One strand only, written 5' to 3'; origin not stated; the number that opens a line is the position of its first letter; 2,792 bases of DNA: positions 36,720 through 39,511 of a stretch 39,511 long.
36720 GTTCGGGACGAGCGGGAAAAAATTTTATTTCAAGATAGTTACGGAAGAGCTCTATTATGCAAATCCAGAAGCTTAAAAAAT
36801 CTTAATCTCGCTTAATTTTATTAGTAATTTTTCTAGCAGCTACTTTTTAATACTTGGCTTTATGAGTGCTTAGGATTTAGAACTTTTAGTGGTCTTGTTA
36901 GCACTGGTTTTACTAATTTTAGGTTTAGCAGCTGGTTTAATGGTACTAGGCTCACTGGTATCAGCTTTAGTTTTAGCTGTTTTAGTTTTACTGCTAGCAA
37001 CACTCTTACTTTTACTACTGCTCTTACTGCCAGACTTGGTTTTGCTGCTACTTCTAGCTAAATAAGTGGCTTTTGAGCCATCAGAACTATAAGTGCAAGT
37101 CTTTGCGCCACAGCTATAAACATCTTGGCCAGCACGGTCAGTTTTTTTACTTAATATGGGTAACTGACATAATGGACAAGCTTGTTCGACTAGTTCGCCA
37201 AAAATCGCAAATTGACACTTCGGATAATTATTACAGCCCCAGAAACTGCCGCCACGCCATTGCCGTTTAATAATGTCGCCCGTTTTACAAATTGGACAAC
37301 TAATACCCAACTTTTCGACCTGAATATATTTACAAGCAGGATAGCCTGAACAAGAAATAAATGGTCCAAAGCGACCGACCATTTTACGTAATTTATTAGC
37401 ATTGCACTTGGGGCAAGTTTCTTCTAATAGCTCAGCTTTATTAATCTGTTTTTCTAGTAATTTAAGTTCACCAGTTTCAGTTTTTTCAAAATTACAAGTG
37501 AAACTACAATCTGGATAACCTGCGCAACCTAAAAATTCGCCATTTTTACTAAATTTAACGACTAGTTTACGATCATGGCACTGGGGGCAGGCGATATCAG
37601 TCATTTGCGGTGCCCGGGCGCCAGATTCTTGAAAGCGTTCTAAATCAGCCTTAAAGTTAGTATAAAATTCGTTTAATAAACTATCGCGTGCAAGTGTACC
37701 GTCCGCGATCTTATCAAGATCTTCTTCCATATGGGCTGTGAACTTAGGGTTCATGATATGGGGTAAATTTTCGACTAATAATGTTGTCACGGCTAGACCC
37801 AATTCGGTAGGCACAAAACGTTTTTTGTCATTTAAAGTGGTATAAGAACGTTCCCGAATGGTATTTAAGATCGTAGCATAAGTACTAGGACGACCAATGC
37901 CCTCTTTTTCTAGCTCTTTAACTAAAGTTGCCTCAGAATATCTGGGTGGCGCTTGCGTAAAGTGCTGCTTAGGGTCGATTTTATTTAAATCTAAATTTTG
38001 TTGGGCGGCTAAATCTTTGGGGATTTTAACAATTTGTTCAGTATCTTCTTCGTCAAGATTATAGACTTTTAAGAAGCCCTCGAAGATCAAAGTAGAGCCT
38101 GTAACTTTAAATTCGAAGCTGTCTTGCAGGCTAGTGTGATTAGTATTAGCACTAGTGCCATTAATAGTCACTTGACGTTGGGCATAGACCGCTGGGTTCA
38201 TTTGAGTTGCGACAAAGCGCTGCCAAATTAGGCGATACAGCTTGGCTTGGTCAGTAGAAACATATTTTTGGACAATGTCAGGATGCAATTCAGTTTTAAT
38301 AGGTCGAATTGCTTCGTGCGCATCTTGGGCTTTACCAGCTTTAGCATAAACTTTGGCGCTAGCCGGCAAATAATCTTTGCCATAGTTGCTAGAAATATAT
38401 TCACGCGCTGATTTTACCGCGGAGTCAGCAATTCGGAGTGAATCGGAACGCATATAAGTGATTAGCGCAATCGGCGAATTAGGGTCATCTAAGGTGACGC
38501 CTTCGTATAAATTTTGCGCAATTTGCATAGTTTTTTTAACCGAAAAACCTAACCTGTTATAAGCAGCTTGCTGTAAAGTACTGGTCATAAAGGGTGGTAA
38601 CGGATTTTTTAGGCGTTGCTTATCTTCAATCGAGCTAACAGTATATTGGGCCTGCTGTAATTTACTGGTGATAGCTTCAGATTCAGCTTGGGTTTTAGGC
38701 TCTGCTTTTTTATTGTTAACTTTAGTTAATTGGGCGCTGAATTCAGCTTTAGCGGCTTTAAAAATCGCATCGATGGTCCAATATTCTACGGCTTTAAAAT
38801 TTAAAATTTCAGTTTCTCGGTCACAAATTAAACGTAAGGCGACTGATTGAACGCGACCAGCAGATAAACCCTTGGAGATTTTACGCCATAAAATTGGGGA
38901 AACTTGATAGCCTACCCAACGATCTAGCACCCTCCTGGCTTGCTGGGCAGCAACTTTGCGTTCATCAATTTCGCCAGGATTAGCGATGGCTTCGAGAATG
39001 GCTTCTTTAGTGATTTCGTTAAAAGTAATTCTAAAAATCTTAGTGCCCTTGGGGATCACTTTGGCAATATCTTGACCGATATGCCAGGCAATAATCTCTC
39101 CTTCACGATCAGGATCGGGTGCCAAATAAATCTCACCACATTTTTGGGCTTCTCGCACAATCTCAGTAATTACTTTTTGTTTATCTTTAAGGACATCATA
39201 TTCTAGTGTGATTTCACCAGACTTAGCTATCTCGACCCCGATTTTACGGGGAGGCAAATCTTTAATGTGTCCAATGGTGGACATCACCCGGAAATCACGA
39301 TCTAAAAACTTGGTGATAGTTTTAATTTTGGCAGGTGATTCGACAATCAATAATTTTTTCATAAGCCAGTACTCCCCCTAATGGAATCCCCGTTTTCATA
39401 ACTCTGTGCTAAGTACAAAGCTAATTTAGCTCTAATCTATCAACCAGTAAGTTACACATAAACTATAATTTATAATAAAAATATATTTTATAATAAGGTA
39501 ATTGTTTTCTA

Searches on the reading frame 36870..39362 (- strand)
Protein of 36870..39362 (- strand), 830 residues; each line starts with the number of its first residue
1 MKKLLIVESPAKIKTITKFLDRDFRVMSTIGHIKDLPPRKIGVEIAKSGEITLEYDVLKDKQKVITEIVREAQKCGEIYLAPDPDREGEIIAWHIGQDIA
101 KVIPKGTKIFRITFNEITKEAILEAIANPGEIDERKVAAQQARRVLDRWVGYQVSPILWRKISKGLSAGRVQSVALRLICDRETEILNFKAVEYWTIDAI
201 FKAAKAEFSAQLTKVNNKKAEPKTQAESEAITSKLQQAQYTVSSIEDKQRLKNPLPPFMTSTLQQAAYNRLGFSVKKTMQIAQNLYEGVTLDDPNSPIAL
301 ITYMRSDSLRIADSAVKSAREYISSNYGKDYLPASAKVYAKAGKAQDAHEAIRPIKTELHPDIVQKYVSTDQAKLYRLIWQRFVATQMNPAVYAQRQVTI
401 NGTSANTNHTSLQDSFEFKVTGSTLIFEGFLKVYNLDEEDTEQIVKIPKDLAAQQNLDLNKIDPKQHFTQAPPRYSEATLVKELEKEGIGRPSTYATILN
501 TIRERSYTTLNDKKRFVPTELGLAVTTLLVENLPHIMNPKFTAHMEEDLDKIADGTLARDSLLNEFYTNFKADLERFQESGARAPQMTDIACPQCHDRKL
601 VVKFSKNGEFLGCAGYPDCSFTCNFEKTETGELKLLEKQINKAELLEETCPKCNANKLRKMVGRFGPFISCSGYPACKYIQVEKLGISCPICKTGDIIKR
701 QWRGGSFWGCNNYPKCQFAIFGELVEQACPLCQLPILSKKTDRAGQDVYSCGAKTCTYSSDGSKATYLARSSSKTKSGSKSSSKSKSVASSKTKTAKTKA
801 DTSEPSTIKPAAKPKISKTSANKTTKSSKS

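Call 22: search_protein_families(library=pfam, max_evalue=0.001, proteins=[window:36870-39362:-])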
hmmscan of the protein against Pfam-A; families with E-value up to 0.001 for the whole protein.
window:36870-39362:- (830 aa): 3 families
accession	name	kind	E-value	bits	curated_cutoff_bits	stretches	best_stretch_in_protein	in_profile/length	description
PF01131.25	Topoisom_bac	-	8.2e-120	401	35.1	1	132-563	2-410/411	DNA topoisomerase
PF01396.24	Zn_ribbon_Top1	-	9.9e-33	112.1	32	3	590-627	2-38/39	Topoisomerase DNA binding C4 zinc finger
PF01751.28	Toprim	-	7.1e-19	68.2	23.1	1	4-117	2-96/96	Toprim domain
